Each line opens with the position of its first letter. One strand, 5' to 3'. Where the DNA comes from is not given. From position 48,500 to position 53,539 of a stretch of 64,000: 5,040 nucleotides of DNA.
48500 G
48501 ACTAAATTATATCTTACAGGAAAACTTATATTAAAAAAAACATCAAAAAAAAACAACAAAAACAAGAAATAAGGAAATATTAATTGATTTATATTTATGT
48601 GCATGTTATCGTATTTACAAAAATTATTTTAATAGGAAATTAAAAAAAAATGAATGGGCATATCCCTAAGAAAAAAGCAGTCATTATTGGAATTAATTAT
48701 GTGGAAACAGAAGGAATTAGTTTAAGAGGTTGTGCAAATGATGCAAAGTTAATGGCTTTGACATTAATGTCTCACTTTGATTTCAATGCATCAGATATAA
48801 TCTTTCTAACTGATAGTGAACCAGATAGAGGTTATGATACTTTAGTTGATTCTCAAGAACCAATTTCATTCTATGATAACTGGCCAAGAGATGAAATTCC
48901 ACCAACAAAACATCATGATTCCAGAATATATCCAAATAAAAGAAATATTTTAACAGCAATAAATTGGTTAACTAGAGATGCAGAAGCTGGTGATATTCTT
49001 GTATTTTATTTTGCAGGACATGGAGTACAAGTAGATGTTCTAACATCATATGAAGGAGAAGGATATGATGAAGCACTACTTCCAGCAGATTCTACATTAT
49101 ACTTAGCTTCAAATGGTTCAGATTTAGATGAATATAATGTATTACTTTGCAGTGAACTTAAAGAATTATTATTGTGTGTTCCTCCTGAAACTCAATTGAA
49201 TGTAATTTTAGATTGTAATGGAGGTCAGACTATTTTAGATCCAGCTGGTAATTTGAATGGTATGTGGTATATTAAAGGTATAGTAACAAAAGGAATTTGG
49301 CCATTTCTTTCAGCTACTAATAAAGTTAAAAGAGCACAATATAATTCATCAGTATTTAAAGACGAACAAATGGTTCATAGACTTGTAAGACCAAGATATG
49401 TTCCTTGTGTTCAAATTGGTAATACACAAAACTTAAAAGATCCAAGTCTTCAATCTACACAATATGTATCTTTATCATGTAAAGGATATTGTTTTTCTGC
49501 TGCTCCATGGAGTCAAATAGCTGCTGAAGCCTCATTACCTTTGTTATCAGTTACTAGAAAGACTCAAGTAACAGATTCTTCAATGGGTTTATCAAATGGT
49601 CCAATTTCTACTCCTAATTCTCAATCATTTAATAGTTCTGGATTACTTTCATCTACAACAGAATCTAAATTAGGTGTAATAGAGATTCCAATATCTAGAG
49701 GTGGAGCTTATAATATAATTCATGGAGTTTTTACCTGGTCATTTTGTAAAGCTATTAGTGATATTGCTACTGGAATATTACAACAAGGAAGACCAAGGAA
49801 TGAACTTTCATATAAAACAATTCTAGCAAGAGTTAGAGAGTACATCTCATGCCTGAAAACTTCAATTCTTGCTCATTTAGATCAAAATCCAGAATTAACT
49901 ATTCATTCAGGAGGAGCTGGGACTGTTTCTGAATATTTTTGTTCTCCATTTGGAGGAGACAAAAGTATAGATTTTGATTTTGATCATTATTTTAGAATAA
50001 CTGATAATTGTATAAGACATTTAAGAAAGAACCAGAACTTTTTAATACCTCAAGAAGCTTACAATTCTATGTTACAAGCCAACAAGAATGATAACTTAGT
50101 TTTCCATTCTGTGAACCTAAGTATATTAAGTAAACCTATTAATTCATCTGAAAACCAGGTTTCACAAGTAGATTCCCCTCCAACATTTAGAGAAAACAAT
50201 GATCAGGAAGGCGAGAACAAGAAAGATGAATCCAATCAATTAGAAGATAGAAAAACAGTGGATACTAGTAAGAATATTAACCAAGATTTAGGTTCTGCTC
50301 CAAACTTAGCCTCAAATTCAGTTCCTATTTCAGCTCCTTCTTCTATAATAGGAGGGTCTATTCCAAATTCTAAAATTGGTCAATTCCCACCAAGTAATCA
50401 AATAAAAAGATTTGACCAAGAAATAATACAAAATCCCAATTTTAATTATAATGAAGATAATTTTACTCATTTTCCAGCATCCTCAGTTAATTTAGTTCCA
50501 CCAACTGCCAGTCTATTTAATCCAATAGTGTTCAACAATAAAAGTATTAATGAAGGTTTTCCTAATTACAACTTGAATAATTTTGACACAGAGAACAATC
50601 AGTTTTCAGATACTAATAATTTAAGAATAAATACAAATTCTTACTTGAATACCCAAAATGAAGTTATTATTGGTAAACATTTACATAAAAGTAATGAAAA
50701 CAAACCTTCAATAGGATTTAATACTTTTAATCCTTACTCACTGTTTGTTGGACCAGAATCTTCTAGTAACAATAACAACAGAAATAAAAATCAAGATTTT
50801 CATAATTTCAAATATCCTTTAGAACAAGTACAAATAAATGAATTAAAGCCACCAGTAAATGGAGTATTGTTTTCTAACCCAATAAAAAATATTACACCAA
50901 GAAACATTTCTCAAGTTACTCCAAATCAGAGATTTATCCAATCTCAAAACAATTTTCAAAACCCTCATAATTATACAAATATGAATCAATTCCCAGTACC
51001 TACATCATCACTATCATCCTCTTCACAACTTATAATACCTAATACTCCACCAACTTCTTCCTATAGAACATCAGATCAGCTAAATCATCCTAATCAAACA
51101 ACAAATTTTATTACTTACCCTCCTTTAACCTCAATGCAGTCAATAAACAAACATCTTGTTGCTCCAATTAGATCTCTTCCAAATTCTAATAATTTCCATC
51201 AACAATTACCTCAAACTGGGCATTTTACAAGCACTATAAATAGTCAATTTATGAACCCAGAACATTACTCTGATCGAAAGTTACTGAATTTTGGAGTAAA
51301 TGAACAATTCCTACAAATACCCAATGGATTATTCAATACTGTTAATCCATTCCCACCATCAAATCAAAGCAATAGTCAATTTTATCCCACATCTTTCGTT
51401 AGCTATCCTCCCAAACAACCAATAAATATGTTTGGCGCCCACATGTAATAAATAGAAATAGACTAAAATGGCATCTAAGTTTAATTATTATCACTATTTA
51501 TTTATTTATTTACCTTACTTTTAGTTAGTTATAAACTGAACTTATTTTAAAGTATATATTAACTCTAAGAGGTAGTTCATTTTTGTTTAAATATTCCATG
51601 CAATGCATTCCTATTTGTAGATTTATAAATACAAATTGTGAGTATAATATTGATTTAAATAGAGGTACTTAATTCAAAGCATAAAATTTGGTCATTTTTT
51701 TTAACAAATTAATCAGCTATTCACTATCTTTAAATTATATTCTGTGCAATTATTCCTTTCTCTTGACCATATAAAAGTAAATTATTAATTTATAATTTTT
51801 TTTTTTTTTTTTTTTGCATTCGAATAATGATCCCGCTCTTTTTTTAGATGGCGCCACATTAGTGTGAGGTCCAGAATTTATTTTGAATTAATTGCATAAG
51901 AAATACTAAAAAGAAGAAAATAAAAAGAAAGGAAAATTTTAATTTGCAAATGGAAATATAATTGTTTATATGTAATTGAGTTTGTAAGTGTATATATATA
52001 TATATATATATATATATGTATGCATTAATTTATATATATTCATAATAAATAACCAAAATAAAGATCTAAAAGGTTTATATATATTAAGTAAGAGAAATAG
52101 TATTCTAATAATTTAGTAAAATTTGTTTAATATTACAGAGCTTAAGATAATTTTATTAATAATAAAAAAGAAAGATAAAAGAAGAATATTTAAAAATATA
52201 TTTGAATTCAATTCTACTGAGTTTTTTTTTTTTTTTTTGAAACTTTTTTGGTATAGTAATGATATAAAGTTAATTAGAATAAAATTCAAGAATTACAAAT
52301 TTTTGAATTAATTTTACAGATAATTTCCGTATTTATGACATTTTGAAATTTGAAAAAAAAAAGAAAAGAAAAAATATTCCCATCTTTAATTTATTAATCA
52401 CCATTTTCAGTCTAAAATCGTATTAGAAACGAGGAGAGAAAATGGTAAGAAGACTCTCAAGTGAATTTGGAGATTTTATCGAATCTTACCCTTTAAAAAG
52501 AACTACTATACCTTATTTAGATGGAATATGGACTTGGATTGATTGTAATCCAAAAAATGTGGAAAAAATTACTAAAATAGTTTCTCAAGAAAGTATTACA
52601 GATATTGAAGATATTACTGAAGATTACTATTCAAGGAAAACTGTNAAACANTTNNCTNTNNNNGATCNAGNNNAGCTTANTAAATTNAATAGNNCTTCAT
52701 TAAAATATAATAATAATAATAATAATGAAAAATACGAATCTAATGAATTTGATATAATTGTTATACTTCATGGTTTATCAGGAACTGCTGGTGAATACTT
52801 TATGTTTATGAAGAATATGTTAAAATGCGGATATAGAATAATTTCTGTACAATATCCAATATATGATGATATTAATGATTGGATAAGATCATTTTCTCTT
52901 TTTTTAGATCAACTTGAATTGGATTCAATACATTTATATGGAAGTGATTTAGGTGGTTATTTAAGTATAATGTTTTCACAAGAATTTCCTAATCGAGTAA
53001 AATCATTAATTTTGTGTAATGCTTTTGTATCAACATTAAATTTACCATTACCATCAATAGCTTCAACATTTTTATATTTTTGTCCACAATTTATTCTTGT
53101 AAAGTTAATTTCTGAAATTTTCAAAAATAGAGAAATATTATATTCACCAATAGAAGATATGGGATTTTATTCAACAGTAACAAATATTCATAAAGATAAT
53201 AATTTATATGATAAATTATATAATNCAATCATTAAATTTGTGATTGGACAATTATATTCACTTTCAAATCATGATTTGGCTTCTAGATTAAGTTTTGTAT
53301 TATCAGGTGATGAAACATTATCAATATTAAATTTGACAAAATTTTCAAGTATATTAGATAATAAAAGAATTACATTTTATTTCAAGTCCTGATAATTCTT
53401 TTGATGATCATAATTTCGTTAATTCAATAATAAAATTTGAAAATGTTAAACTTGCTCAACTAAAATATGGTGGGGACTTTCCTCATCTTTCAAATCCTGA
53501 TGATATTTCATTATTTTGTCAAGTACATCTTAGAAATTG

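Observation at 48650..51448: Metacaspase with rearranged catalytic cysteine block (DCNGG instead of DSCHSG) and a 600-aa prion-like tail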

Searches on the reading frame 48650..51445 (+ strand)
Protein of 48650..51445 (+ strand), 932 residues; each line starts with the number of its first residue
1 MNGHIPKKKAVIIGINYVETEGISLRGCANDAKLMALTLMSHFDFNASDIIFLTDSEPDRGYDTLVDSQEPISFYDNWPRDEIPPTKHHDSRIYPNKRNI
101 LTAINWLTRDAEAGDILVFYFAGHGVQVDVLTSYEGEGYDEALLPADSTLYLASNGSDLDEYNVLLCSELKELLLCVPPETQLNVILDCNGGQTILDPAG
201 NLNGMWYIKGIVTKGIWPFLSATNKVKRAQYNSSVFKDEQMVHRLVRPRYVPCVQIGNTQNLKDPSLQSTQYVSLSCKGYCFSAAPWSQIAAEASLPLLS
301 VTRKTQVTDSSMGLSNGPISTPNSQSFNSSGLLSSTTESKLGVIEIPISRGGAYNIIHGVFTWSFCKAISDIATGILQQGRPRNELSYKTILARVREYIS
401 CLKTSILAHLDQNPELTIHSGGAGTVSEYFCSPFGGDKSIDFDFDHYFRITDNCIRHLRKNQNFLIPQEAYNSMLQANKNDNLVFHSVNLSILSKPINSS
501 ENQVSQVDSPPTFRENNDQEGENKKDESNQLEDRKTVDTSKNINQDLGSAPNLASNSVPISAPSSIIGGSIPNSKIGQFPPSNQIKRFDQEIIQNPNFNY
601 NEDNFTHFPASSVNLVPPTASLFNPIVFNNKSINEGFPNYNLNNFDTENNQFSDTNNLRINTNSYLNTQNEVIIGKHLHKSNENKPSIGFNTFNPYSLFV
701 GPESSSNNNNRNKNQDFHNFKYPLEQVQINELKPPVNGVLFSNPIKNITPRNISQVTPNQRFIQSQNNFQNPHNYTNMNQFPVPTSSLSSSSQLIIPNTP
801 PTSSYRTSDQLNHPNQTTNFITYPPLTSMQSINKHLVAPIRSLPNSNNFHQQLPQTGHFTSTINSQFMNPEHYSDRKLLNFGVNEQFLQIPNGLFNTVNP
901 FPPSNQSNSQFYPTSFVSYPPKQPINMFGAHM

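Call 3: search_protein_families(library=pfam, proteins=[window:48650-51445:+], max_evalue=1)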
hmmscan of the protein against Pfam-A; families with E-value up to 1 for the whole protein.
window:48650-51445:+ (932 aa): 1 family
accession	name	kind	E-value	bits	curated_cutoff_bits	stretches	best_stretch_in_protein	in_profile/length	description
PF00656.27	Peptidase_C14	-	1.9e-17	64.2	21.4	1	7-418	1-225/233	Caspase domain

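Call 4: search_solved_structures(query=window:48650-51445:+, max_evalue=1, show_alignments=3)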
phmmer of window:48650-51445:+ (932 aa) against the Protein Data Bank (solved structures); distinct sequences matched with E-value up to 1: 10.
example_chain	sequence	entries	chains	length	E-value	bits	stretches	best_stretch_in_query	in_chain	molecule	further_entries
7qp0_A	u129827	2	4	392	4.1e-13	51.6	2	94-148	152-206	Metacaspase-1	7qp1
4f6o_A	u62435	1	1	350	4.9e-13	51.3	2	94-148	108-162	Metacaspase-1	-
4f6p_A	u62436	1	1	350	5.2e-13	51.3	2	94-148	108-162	Metacaspase-1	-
6w8s_A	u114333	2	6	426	1.7e-11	46.2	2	91-159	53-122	Metacaspase-4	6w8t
6w8r_A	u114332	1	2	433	1.9e-11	46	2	91-158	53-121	Metacaspase-4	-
9n3d_A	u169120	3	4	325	7.7e-11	44.1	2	3-58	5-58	Metacaspase-9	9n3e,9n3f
8a53_A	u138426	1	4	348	3.1e-10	42.1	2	5-58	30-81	Metacaspase-9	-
4af8_A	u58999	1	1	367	5.8e-10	41.1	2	94-197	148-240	METACASPASE MCA2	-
4afp_A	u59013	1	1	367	6.4e-10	41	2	94-197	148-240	METACASPASE MCA2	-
4afr_A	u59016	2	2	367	1e-09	40.4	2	94-197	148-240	METACASPASE | METACASPASE MCA2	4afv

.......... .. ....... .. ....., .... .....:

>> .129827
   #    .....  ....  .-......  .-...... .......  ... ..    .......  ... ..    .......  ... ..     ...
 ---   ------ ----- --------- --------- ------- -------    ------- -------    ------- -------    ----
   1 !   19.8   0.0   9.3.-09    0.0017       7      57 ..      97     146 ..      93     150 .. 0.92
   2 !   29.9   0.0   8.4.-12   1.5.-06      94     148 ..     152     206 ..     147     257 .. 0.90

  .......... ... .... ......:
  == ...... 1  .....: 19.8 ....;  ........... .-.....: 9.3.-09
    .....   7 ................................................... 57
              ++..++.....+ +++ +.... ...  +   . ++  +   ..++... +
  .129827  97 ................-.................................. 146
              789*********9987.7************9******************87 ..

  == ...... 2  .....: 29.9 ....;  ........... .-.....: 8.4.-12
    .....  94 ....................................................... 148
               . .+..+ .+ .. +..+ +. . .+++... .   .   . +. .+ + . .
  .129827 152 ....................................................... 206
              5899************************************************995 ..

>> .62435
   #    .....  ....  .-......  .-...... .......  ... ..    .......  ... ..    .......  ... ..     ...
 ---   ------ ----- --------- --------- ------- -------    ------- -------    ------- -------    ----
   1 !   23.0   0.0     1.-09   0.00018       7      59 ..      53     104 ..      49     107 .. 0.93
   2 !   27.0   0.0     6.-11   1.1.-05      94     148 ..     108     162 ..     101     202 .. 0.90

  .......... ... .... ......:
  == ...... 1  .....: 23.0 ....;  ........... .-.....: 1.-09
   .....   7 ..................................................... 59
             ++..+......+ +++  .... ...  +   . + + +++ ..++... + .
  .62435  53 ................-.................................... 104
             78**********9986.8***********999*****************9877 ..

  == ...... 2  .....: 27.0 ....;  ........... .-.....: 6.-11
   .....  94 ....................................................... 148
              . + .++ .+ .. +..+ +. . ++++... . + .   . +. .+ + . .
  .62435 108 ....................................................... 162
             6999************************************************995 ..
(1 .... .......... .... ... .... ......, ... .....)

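Call 7: list_cluster_members(proteins=[window:48650-51445:+, P0001, P0012])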
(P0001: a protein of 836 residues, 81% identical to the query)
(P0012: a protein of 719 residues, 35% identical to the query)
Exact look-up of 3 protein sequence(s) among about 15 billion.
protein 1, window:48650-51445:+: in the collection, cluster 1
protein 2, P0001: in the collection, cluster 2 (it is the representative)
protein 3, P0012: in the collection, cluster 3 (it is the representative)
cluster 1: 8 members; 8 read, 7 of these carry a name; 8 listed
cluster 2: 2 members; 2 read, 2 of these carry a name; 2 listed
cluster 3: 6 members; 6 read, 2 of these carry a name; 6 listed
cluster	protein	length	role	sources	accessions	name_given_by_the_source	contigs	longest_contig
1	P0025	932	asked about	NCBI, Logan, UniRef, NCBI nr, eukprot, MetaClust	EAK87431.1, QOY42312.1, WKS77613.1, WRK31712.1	metacaspase-like protein [Cryptosporidium parvum Iowa II] | Metacaspase-like protein n=2 Tax=Cryptosporidium parvum TaxID=5807 RepID=Q5CPT4_CRYPI | QOY42312.1 hypothetical protein CPATCC_001945 [Cryptosporidium parvum]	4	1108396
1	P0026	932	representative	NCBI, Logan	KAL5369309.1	metacaspase-like protein [Cryptosporidium parvum]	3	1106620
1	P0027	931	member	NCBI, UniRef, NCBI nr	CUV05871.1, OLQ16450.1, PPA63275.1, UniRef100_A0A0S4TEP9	unnamed protein product [Cryptosporidium hominis] | Peptidase C14 caspase domain-containing protein n=1 Tax=Cryptosporidium hominis ... | Caspase domain [Cryptosporidium hominis]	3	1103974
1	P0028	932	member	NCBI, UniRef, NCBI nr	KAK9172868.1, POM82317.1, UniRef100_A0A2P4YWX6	Caspase domain protein [Cryptosporidium meleagridis] | Caspase domain protein n=1 Tax=Cryptosporidium meleagridis TaxID=93969 ...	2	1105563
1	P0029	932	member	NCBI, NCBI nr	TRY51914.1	Metacaspase-like protein [Cryptosporidium tyzzeri]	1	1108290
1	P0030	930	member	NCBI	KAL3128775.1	metacaspase-like protein [Cryptosporidium hominis]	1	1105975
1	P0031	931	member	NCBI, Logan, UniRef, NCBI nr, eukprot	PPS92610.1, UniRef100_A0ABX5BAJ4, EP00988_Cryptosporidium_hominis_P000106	hypothetical protein GY17_00003377 [Cryptosporidium hominis] | Peptidase C14 caspase domain-containing protein n=1 Tax=Cryptosporidium hominis ... | PPS92610.1 hypothetical protein GY17_00003377 [Cryptosporidium hominis]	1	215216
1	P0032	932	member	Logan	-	-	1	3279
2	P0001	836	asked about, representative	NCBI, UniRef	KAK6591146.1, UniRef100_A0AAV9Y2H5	metacaspase-like protein [Cryptosporidium xiaoi] | Metacaspase-like protein n=1 Tax=Cryptosporidium xiaoi TaxID=659607 RepID=A0AAV9Y2H5_9CRYT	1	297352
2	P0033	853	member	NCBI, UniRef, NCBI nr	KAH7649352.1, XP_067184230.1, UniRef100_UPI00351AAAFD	metacaspase-like protein [Cryptosporidium bovis] | metacaspase-like protein n=1 Tax=Cryptosporidium bovis TaxID=310047 RepID=UPI00351AAAFD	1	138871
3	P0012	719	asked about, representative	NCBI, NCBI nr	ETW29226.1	hypothetical protein PFFCH_03351 [Plasmodium falciparum FCH/4]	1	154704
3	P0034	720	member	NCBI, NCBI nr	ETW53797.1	hypothetical protein PFUGPA_03669 [Plasmodium falciparum Palo Alto/Uganda]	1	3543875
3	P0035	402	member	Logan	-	-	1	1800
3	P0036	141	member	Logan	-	-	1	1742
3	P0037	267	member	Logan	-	-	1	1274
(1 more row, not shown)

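Call 72: predict_structure(alignment_id=A3)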
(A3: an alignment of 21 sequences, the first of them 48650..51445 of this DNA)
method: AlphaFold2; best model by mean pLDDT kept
length: 932 residues; sequences in the alignment: 21
mean_pLDDT: 53.3   pTM: 0.54
mean pLDDT of the five models: 53.3, 51.6, 48.8, 48.3, 48.2
residues with pLDDT >= 90: 108; 70-90: 185; 50-70: 108; < 50: 531
segments of 3 or more residues with pLDDT < 50: 134-137, 154-160, 194-212, 218-230, 311-317, 319-321, 323-339, 451-460, 482-558, 560-562, 564-571, 573-743, 745-781, 783-869, 871-932
pLDDT, mean of each block of 10 residues (from residue 1): 71 92 89 94 87 92 66 58 81 88 89 89 83 55 82 49 80 83 90 45 35 51 37 73 87 70 62 68 80 92 67 47 43 43 71 89 96 82 79 96 89 83 81 62 54 44 76 74 37 34 32 33 33 33 31 35 32 36 33 31 29 28 28 33 31 31 30 30 31 31 31 32 33 33 36 33 32 33 36 35 34 34 34 32 32 32 33 30 32 36 35 33 34 29
secondary structure, 60 per line:
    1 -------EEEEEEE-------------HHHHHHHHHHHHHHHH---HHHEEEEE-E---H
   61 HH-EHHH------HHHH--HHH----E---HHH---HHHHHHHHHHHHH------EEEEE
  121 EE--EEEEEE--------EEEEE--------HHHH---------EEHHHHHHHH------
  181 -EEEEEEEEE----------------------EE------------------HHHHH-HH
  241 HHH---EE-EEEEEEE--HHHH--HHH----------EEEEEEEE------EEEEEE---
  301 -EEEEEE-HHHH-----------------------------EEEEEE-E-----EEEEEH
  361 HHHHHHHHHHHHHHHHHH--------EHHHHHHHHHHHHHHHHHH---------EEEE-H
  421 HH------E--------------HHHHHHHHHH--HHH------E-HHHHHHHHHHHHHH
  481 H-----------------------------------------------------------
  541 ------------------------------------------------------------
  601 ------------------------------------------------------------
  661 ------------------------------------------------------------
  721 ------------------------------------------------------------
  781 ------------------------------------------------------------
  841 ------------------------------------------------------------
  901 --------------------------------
elements in order (helices of 4 or more, strands of 3 or more residues): E8-14 H28-43 E50-54 H74-77 H97-109 E116-122 E125-130 E139-143 H152-155 H167-174 E182-190 H233-237 H239-243 E250-256 H259-262 E278-285 E292-297 E302-307 H309-312 E342-347 E355-359 H360-378 H388-405 E415-418 H444-453 H467-481

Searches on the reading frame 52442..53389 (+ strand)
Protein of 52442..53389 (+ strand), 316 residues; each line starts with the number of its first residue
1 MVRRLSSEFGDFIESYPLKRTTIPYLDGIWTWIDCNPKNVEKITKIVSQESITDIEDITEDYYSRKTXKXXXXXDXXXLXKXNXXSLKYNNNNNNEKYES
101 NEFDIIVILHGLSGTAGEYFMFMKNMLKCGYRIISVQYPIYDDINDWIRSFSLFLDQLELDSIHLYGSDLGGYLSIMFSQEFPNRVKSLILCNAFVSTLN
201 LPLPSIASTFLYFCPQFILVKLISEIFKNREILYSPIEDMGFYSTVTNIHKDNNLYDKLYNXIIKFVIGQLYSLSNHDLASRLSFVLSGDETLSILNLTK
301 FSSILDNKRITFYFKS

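Call 3: search_protein_families(library=pfam, proteins=[window:52442-53389:+], max_evalue=1)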
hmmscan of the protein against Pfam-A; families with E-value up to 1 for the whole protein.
window:52442-53389:+ (316 aa): 4 families
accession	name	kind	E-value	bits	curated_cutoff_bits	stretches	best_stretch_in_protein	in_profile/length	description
PF00561.26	Abhydrolase_1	-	5.1e-11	43.1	25.8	1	105-199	2-103/245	alpha/beta hydrolase fold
PF12146.15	Hydrolase_4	-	5.2e-05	23.1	27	1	104-211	5-127/239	Serine aminopeptidase, S33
PF03096.20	Ndr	-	0.0014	17.9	23.3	1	137-195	78-133/283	Ndr family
PF12697.13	Abhydrolase_6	-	0.0081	17.3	26.3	1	106-199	1-94/217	Alpha/beta hydrolase family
